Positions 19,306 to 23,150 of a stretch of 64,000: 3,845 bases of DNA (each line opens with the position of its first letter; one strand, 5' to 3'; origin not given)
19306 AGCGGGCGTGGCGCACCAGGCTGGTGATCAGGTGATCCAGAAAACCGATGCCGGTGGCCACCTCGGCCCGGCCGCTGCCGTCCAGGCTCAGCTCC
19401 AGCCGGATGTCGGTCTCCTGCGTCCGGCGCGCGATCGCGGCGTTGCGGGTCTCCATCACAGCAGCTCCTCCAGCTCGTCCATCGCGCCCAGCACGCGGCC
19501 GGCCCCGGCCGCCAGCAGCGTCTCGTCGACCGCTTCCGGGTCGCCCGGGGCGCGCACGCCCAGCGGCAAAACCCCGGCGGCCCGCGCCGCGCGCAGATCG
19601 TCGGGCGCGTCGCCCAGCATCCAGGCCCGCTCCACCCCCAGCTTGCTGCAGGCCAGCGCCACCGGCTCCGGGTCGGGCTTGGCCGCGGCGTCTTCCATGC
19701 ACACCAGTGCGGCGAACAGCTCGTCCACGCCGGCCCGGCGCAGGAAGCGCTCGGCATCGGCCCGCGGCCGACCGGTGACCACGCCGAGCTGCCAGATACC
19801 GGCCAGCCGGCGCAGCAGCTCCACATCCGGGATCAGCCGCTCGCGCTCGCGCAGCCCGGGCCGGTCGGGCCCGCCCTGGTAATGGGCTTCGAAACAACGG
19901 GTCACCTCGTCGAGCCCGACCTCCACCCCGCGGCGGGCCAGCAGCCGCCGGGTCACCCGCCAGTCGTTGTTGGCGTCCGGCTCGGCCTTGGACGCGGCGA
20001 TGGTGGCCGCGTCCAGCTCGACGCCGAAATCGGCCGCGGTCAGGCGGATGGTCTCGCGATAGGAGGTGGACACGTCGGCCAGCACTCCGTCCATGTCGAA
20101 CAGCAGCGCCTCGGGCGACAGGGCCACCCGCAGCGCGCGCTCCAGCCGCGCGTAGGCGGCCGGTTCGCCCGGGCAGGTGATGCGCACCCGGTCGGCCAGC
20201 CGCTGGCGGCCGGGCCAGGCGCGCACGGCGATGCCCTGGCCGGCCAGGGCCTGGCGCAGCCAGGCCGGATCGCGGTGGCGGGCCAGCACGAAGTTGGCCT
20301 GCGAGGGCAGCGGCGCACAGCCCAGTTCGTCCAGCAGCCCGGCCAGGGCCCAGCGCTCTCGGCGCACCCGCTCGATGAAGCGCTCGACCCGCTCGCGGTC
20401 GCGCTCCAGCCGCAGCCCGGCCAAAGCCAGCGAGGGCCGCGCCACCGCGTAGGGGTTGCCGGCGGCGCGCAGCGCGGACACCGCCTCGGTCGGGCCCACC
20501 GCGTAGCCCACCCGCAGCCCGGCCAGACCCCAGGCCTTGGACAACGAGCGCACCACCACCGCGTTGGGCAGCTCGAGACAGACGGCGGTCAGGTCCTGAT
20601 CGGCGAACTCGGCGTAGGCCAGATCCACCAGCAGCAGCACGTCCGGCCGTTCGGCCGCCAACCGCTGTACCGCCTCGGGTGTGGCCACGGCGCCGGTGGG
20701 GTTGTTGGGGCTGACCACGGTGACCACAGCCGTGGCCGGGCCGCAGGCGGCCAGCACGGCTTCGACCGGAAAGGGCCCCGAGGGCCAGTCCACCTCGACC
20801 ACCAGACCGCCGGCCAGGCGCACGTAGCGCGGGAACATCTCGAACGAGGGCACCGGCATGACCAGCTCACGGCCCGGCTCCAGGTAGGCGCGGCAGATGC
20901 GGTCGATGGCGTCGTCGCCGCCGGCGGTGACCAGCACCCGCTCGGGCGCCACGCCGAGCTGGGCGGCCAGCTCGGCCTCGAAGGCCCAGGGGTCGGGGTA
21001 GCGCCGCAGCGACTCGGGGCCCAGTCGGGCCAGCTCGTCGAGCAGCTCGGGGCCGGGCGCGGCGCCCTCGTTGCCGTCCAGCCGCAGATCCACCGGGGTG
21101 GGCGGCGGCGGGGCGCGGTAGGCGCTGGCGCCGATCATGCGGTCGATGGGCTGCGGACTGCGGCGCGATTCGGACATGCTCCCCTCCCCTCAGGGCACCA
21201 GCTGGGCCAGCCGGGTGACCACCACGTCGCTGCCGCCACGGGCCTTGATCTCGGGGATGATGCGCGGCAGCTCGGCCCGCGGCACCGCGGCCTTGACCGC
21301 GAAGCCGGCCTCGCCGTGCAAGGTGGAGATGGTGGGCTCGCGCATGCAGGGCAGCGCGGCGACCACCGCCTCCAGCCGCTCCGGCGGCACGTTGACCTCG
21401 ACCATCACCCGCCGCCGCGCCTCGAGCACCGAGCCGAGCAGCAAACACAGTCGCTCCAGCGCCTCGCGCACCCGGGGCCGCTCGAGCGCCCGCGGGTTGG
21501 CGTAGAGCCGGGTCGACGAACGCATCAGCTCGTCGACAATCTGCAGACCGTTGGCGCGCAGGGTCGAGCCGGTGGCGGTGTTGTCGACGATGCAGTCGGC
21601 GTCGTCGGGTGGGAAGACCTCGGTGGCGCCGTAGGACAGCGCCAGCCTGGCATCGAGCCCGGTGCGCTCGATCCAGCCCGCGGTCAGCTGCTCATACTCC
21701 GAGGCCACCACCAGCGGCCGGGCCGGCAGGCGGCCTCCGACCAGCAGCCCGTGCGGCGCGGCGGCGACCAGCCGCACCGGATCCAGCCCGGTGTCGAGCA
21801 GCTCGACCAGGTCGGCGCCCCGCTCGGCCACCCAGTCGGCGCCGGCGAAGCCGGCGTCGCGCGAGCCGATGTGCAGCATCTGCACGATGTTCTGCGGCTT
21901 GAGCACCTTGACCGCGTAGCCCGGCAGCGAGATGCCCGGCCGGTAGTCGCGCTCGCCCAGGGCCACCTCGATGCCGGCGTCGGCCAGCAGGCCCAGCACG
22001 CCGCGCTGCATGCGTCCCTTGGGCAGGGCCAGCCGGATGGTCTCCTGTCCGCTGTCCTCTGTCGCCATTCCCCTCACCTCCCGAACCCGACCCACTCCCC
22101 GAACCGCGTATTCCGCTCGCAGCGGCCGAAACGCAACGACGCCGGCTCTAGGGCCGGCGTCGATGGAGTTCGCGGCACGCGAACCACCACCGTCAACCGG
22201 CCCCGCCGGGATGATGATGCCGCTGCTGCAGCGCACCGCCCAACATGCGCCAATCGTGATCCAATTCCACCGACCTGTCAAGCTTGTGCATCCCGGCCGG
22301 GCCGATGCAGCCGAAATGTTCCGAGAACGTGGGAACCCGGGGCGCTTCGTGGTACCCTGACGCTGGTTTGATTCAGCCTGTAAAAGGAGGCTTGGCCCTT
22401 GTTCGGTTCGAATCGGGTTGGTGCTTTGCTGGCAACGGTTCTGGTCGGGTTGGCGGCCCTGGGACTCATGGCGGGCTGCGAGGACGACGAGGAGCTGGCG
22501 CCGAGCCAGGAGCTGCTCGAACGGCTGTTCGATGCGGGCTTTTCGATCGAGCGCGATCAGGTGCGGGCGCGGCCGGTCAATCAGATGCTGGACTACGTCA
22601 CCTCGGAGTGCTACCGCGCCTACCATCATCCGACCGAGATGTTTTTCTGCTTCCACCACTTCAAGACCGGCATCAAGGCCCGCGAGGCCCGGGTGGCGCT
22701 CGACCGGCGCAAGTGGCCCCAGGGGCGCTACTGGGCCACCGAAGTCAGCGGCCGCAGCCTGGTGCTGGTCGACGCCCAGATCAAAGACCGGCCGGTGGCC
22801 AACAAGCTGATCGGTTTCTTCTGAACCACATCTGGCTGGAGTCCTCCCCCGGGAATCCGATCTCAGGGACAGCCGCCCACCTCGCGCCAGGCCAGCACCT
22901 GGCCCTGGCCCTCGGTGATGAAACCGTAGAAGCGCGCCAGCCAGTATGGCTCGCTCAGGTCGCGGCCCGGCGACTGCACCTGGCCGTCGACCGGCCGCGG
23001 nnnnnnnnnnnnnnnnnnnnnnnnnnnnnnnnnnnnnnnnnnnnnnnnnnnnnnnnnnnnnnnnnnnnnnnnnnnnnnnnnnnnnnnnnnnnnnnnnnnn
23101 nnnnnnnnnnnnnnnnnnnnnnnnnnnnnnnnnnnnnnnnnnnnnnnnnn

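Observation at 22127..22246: Candidate histidine attenuator: 17-codon leader ORF with three consecutive His codons plus a terminator-like hairpin upstream of hisG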

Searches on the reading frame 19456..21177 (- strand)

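Call 9: search_protein_families(library=pfam, proteins=[window:19456-21177:-])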
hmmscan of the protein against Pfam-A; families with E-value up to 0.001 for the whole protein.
window:19456-21177:- (573 aa): 3 families
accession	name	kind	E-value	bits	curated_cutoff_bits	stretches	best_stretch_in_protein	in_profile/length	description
PF00155.27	Aminotran_1_2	-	7.7e-46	157.4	19.7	1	54-338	32-350/361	Aminotransferase class I and II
PF00702.32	Hydrolase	-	3.9e-22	80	26.4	1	356-535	2-191/191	haloacid dehalogenase-like hydrolase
PF13419.12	HAD_2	-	4.4e-17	63.2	23.8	1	358-536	1-173/178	Haloacid dehalogenase-like hydrolase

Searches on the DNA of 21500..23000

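Call 3: search_rna_families(source=window, start=21500, end=23000, threshold=evalue, max_evalue=10)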
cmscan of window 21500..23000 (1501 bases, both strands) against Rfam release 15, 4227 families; matches with E-value up to 10: 6.
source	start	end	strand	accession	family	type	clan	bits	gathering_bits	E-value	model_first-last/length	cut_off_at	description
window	22675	22741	+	RF02681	Twister-sister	Gene; ribozyme;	-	20.1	34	0.27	1-81/81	no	Twister_sister_ribozyme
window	22118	22260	-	RF02657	sot2652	Gene; sRNA;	-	19.9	61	0.095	1-187/187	no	Sense overlapping transcript RNA 2652 (sot)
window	21682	21752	+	RF01680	P5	Gene; sRNA;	-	19.8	60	1.4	1-71/71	no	Pseudomonas sRNA P5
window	21838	21928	-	RF00312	snoZ206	Gene; snRNA; snoRNA; CD-box;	-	18.7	50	2.2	1-129/129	no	Small nucleolar RNA Z206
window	22207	22244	+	RF01274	sR45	Gene; snRNA; snoRNA; CD-box;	-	17.5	40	0.74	1-55/55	no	Small nucleolar RNA sR45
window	22159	22221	+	RF01734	Fluoride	Cis-reg; riboswitch;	-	12.9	34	2.3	10-55/64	no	Fluoride riboswitch aptamer (crcB RNA motif)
